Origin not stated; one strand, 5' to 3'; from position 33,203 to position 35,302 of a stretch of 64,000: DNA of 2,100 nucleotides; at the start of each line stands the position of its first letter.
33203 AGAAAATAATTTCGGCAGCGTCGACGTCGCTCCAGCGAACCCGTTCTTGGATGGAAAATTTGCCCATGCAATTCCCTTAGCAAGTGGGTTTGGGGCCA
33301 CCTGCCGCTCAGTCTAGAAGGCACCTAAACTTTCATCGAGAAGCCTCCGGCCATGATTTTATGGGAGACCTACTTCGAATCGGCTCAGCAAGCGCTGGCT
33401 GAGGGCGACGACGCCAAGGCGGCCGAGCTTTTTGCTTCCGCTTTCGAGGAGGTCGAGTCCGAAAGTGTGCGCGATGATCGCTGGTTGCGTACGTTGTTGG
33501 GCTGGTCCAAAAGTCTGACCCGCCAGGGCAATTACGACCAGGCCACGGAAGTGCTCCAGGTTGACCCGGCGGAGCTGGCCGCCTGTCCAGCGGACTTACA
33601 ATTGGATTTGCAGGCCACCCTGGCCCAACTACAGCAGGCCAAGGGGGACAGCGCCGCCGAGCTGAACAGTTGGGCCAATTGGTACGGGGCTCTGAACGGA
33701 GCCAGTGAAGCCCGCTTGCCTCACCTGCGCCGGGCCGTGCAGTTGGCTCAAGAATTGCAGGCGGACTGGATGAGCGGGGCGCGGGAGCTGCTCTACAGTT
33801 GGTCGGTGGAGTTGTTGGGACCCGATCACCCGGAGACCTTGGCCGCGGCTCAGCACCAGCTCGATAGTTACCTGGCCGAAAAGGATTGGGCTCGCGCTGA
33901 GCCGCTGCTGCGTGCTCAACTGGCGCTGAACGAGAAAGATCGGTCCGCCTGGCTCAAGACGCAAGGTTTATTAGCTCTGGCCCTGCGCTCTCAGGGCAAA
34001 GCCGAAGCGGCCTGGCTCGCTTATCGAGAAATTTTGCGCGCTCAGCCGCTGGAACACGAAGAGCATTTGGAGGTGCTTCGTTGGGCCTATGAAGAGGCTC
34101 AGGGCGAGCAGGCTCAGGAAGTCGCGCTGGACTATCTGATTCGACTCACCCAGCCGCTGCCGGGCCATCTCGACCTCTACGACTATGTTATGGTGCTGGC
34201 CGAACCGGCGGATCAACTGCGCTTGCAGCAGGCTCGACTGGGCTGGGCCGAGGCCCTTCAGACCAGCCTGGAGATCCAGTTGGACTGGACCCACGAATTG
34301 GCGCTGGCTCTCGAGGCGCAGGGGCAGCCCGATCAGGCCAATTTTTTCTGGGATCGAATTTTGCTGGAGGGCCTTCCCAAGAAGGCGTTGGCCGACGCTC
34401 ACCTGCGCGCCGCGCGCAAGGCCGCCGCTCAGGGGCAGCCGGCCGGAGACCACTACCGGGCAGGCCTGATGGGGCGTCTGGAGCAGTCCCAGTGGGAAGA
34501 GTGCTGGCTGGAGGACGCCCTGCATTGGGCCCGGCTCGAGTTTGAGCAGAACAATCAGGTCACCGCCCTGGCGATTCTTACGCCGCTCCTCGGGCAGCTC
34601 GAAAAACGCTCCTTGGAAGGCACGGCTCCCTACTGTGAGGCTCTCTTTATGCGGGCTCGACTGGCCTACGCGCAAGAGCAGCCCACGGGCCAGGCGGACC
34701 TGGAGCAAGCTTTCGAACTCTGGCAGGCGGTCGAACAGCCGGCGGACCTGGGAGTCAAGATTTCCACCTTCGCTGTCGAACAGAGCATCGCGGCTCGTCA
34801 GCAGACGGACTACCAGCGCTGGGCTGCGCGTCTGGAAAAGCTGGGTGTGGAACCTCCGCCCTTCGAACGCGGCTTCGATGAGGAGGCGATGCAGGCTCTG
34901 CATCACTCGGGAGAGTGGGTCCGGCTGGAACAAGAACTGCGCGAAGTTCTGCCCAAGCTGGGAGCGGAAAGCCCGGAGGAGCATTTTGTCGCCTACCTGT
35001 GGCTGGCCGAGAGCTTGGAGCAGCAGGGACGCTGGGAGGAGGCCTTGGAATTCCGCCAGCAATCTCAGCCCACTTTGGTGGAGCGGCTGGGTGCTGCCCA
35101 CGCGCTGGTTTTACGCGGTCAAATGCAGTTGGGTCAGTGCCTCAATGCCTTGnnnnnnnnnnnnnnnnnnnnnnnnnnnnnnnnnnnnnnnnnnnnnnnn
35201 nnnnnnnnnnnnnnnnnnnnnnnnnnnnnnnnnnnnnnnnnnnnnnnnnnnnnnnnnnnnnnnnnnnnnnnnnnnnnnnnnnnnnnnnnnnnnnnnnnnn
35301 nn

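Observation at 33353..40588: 2411-aa all-TPR giant protein with an acidic Pro/Glu/Val/Ala-rich disordered linker and no catalytic or NTPase domain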

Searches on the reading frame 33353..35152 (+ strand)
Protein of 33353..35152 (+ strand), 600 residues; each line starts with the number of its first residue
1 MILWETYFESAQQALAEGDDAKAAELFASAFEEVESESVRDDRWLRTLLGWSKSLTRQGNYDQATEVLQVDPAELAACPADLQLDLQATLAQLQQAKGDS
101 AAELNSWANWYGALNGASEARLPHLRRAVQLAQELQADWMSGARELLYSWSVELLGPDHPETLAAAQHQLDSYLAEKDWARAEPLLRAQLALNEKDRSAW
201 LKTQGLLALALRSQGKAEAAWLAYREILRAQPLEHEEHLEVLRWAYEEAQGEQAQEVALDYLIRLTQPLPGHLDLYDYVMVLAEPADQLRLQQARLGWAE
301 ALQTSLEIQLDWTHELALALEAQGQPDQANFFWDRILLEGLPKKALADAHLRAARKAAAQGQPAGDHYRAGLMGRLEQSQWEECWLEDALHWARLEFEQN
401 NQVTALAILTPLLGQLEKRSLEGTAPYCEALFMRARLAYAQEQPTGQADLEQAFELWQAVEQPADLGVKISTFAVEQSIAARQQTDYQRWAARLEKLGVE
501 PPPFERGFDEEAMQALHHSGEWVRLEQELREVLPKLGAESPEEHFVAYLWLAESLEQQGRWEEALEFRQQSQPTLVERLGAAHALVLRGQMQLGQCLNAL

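Call 6: search_protein_families(library=pfam, proteins=[window:33353-35152:+], max_evalue=10)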
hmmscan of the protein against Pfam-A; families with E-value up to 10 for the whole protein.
window:33353-35152:+ (600 aa): 16 families
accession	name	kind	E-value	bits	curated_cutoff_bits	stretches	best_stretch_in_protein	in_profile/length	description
PF13176.12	TPR_7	-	2.5e-05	24.4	27.9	2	551-570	5-24/36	Tetratricopeptide repeat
PF13424.12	TPR_12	-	4.9e-05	23.9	30.1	4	546-598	4-56/77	Tetratricopeptide repeat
PF07719.23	TPR_2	-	9.1e-05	22.7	27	2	547-566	3-22/34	Tetratricopeptide repeat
PF00515.34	TPR_1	-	0.00039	20.6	27.8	1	547-567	3-23/34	Tetratricopeptide repeat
PF13428.12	TPR_14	-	0.00053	20.9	23.5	3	546-566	2-22/44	Tetratricopeptide repeat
PF13174.12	TPR_6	-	0.0016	19.4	26.3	1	547-566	2-21/33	Tetratricopeptide repeat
PF07721.20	TPR_4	-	0.041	14.9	27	2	547-567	3-23/26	Tetratricopeptide repeat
PF11207.13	DUF2989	-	0.12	12.6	23.8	1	167-222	143-198/201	Protein of unknown function (DUF2989)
PF13431.12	TPR_17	-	0.15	12.9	24.4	1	544-566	12-34/34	Tetratricopeptide repeat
PF13432.12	TPR_16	-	0.16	12.9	32.7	2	544-567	30-53/65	Tetratricopeptide repeat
PF08590.15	DUF1771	-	0.21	12.4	28.7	1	5-29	16-40/64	Domain of unknown function (DUF1771)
PF13181.12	TPR_8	-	0.49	11.1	25.7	0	204-232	4-32/34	Tetratricopeptide repeat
PF13374.12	TPR_10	-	0.71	10.4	27.5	0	551-567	8-24/42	Tetratricopeptide repeat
PF24260.1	DUF7461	-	0.84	9.7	27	1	307-330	5-28/50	Family of unknown function (DUF7461)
PF10163.14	EnY2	-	8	7.3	27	1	511-534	3-26/83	Transcription factor e(y)2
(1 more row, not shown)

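Call 7: search_protein_families(library=padloc, proteins=[window:33353-35152:+], max_evalue=1)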
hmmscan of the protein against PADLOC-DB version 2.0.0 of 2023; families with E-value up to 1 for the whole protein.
window:33353-35152:+ (600 aa): 0 families

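Call 11: find_homologous_proteins(query=window:33353-35032:+)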
Query window:33353-35032:+ (560 aa): 4 proteins with E <= 0.001 among 8000 candidates.
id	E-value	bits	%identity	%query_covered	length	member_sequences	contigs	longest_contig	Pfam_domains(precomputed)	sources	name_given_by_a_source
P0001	3.1e-8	51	33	15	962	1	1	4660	PF04910.21,PF13431.13,PF07720.19,PF23938.2,PF13176.13,PF24885.2,PF13428.13,PF13374.13,PF07721.21,PF14559.13,PF07714.24,PF00069.32,PF17874.8,PF00515.35,PF03109.23,PF12895.14,PF13424.13,PF13432.13,PF13181.13,PF07719.24,PF01636.30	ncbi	-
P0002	3.8e-7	47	32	20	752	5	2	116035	PF13431.13,PF17820.8,PF10952.16,PF13176.13,PF24885.2,PF13428.13,PF13374.13,PF07721.21,PF14559.13,PF13650.12,PF10516.16,PF13371.13,PF17874.8,PF00515.35,PF12895.14,PF13424.13,PF13432.13,PF13181.13,PF13975.12,PF07719.24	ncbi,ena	ncbi:MAG: tetratricopeptide repeat protein [Candidatus Brocadiia bacterium]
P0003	7.9e-7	46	34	13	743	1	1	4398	PF13431.13,PF13414.13,PF21325.4,PF13176.13,PF24885.2,PF13428.13,PF13374.13,PF07721.21,PF14559.13,PF17874.8,PF00515.35,PF12895.14,PF13424.13,PF13432.13,PF13181.13,PF07719.24,PF13174.13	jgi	-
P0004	9.2e-7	46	32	19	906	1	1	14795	PF10602.16,PF14559.13,PF00515.35,PF13424.13,PF13176.13,PF24885.2,PF13432.13,PF13428.13,PF13181.13,PF07719.24,PF13374.13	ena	-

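Call 22: search_solved_structures(query=window:33353-35032:+, max_evalue=1)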
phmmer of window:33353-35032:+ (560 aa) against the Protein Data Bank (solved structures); distinct sequences matched with E-value up to 1: 12.
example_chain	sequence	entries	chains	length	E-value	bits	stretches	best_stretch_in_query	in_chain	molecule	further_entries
3zfw_A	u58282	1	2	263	0.053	15.5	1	153-229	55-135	KINESIN LIGHT CHAIN 2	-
6ejn_A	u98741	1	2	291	0.064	15.2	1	153-229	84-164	Kinesin light chain 2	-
6f9i_A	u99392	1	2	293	0.065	15.2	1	153-229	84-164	Kinesin light chain 2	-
3ceq_A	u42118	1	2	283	0.066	15.1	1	153-229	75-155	Kinesin light chain 2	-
3edt_B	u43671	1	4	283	0.067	15.1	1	153-229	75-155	Kinesin light chain 2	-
5ojf_A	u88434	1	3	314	0.08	14.9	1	153-229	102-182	Kinesin light chain 2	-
5fjy_A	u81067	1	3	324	0.091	14.7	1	153-229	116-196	KINESIN LIGHT CHAIN 2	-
5oj8_A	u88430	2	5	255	0.29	13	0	153-228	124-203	Kinesin light chain 1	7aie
7ai4_A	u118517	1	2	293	0.38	12.6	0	153-228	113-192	Isoform C of Kinesin light chain 1,Isoform C of Kinesin light chain 1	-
3nf1_A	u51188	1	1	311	0.43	12.4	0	153-228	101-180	Kinesin light chain 1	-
6fuz_A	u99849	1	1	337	0.98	11.3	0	153-227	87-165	Kinesin light chain 1,Kinesin light chain 1,C-Jun-amino-terminal kinase-interacting protei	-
6fv0_A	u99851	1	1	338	0.99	11.3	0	153-227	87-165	Kinesin light chain 1,Torsin-1A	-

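Call 28: search_protein_representatives(protein=window:33353-35032:+)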
Query: 560 residues. Proteins with E-value up to 0.001 (for the whole library): 648; up to 1e-10: 76; up to 1e-30: 2. The best 150 are listed.
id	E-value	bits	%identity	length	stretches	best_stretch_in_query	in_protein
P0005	5.6e-280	946.2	70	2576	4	1-560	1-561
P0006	4.0e-76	273.3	38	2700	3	1-560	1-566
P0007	1.6e-21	93.1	39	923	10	154-195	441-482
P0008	2.7e-21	92.4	39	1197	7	154-225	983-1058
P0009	9.9e-21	90.5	37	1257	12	153-204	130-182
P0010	1.8e-20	89.7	39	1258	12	155-196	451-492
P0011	3.4e-20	88.7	44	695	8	151-194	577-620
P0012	6.8e-20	87.8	42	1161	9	153-195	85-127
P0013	9.0e-20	87.3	40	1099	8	152-225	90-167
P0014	1.0e-19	87.1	39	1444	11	154-242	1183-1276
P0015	4.0e-19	85.2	40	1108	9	109-195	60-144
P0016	4.7e-19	85.0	37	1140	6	144-234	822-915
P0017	6.8e-19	84.5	37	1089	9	153-196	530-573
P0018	7.1e-17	77.8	37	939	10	153-195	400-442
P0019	1.4e-16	76.9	43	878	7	153-194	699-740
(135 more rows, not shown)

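Call 51: find_encoding_contigs(protein=P0006, flank=10000, max_places=2)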
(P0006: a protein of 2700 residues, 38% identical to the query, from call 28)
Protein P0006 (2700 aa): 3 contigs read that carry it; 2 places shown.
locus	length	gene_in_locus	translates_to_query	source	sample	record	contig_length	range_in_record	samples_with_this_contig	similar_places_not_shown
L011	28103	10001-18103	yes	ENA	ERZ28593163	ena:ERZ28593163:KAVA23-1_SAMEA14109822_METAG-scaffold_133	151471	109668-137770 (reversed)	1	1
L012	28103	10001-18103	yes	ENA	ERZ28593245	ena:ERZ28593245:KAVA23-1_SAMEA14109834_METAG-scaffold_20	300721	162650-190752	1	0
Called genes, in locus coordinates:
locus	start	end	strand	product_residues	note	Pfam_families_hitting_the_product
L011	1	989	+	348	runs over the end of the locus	PF12158:DUF3592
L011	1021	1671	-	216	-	PF00106:adh_short, PF01370:Epimerase, PF13561:adh_short_C2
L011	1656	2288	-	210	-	-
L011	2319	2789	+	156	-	-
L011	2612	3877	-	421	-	-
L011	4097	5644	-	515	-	PF21088:MS_channel_1st (weak), PF00924:MS_channel_2nd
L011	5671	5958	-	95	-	PF00216:Bac_DNA_binding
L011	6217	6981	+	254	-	PF00561:Abhydrolase_1, PF12146:Hydrolase_4, PF12697:Abhydrolase_6, PF06821:Ser_hydrolase (faint)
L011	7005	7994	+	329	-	PF04371:PAD_porph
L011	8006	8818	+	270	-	PF00795:CN_hydrolase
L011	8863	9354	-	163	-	-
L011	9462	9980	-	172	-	PF13279:4HBT_2, PF03061:4HBT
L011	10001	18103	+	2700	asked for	PF13424:TPR_12, PF24885:TPR_NPHP3, PF13424:TPR_12, PF13374:TPR_10, PF13424:TPR_12, PF24885:TPR_NPHP3, PF13424:TPR_12, PF24885:TPR_NPHP3, +32 more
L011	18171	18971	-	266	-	PF00588:SpoU_methylase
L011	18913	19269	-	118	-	-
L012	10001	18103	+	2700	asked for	PF13424:TPR_12, PF24885:TPR_NPHP3, PF13424:TPR_12, PF13374:TPR_10, PF13424:TPR_12, PF24885:TPR_NPHP3, PF13424:TPR_12, PF24885:TPR_NPHP3, +32 more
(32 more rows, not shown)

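Call 52: predict_structure(alignment_id=A4)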
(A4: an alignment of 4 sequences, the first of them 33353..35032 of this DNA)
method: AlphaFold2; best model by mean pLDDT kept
length: 560 residues; sequences in the alignment: 4
mean_pLDDT: 88.0   pTM: 0.57
mean pLDDT of the five models: 88.0, 86.8, 85.9, 83.7, 83.6
residues with pLDDT >= 90: 260; 70-90: 284; 50-70: 16; < 50: 0
segments of 3 or more residues with pLDDT < 50: none
pLDDT, mean of each block of 10 residues (from residue 1): 85 94 94 86 92 93 90 85 90 89 90 87 90 88 91 89 90 91 92 88 91 87 83 68 77 79 82 86 87 88 84 91 91 92 90 92 91 87 91 92 93 93 91 94 88 91 83 91 88 92 74 87 87 76 84 90
secondary structure, 60 per line:
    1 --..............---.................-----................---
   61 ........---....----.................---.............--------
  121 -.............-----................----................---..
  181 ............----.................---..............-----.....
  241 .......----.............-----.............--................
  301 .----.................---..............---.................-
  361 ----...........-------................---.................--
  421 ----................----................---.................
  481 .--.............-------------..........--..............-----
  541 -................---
elements in order: H3-16 H20-36 H42-57 H61-68 H72-75 H80-96 H100-112 H122-134 H140-155 H160-175 H179-192 H197-213 H217-230 H236-247 H252-264 H270-282 H285-301 H306-322 H326-339 H343-359 H365-375 H383-398 H402-418 H425-440 H445-460 H464-481 H484-496 H510-519 H522-535 H542-557

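Call 54: fold_search(model_id=the predicted structure, library=pdb)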
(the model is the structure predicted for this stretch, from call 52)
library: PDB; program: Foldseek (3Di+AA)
matches with E <= 10: 1730; with E <= 0.001: 243
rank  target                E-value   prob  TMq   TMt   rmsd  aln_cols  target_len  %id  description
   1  9rtt_Q                1.2e-08  1.00  0.21  0.14  27.1       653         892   14  Activated Elongation Complex with IWS1 and ELOF1 (released 2025-09-03)
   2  9hvq_Q                9.9e-08  1.00  0.19  0.13  26.4       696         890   15  Structure of the transcribing Pol II-DSIF-PAF-SPT6-RECQL5 complex (released 2025-07-16)
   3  8xi2_J                5.6e-07  1.00  0.23  0.22  23.0       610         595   13  Cryo-EM structure of the Chlamydomonas C* complex (released 2024-10-09)
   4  1w3b_A                6.5e-07  1.00  0.21  0.29  23.8       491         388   13  The superhelical TPR domain of O-linked GlcNAc transferase reveals structural similarities to importin alpha. (released 2004-09-09)
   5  8fgw_D                1.2e-06  1.00  0.21  0.10  36.8       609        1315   15  Human IFT-A complex structures provide molecular insights into ciliary transport (released 2023-02-22)
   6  8bbg_D                1.2e-06  1.00  0.21  0.10  31.6       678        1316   14  Structure of the IFT-A complex; anterograde IFT-A train model (released 2022-12-21)
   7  8c6j_S                1.3e-06  1.00  0.24  0.23  21.8       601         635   12  Human spliceosomal PM5 C* complex (released 2023-07-12)
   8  4buj_F                1.4e-06  1.00  0.24  0.12  27.0       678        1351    9  Crystal structure of the S. cerevisiae Ski2-3-8 complex (released 2013-08-28)
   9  6ted_Q                1.9e-06  1.00  0.18  0.13  27.6       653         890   13  Structure of complete, activated transcription complex Pol II-DSIF-PAF-SPT6 uncovers allosteric elongation activation  (released 2020-07-22)
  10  7ntf_A                2.0e-06  1.00  0.22  0.14  25.7       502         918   16  Cryo-EM structure of unliganded O-GlcNAc transferase (released 2021-11-17)
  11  7yeh_A                2.0e-06  1.00  0.23  0.13  24.8       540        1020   15  Cryo-EM structure of human OGT-OGA complex (released 2023-07-12)
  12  7dkh_A                2.0e-06  1.00  0.23  0.15  26.4       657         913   12  Crystal structure of the Ctr9/Paf1/Cdc73/Rtf1 quaternary complex (released 2021-11-24)
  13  7y4i_B                2.1e-06  1.00  0.21  0.16  16.8       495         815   13  Crystal structure of SPINDLY in complex with GDP (released 2022-12-07)
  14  7y4i_A                2.2e-06  1.00  0.20  0.15  16.9       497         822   13  Crystal structure of SPINDLY in complex with GDP (released 2022-12-07)
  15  7dkh_I                2.2e-06  1.00  0.23  0.15  25.9       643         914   12  Crystal structure of the Ctr9/Paf1/Cdc73/Rtf1 quaternary complex (released 2021-11-24)
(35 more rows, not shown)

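Call 71: search_protein_families(library=ncbifam, proteins=[window:33353-35032:+], max_evalue=0.001)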
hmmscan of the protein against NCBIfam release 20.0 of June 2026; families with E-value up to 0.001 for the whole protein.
window:33353-35032:+ (560 aa): 0 families

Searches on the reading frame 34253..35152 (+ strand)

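Call 6: search_protein_families(library=pfam, proteins=[window:34253-35152:+], max_evalue=10)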
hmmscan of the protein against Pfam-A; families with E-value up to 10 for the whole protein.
window:34253-35152:+ (300 aa): 13 families
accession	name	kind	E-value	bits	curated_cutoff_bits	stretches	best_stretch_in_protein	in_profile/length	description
PF07719.23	TPR_2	-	6.9e-05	23.1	27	2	247-266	3-22/34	Tetratricopeptide repeat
PF13424.12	TPR_12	-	8e-05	23.2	30.1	1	246-298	4-56/77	Tetratricopeptide repeat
PF13174.12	TPR_6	-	0.0001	23.1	26.3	1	247-266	2-21/33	Tetratricopeptide repeat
PF13431.12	TPR_17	-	0.00085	19.9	24.4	1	244-266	12-34/34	Tetratricopeptide repeat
PF00515.34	TPR_1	-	0.0018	18.4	27.8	1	247-267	3-23/34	Tetratricopeptide repeat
PF13176.12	TPR_7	-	0.0046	17.4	27.9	1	251-270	5-24/36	Tetratricopeptide repeat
PF07721.20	TPR_4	-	0.017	16.1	27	2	247-267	3-23/26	Tetratricopeptide repeat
PF13428.12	TPR_14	-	0.056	14.6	23.5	2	246-266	2-22/44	Tetratricopeptide repeat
PF14559.12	TPR_19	-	0.058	14.2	25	1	238-267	19-47/68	Tetratricopeptide repeat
PF13432.12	TPR_16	-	0.064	14.2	32.7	1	244-267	30-53/65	Tetratricopeptide repeat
PF10163.14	EnY2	-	0.075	13.8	27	1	211-234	3-26/83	Transcription factor e(y)2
PF12895.13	ANAPC3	-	0.15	12.8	27.2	1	247-271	25-49/82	Anaphase-promoting complex, cyclosome, subunit 3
PF13374.12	TPR_10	-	0.41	11.2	27.5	0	251-267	8-24/42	Tetratricopeptide repeat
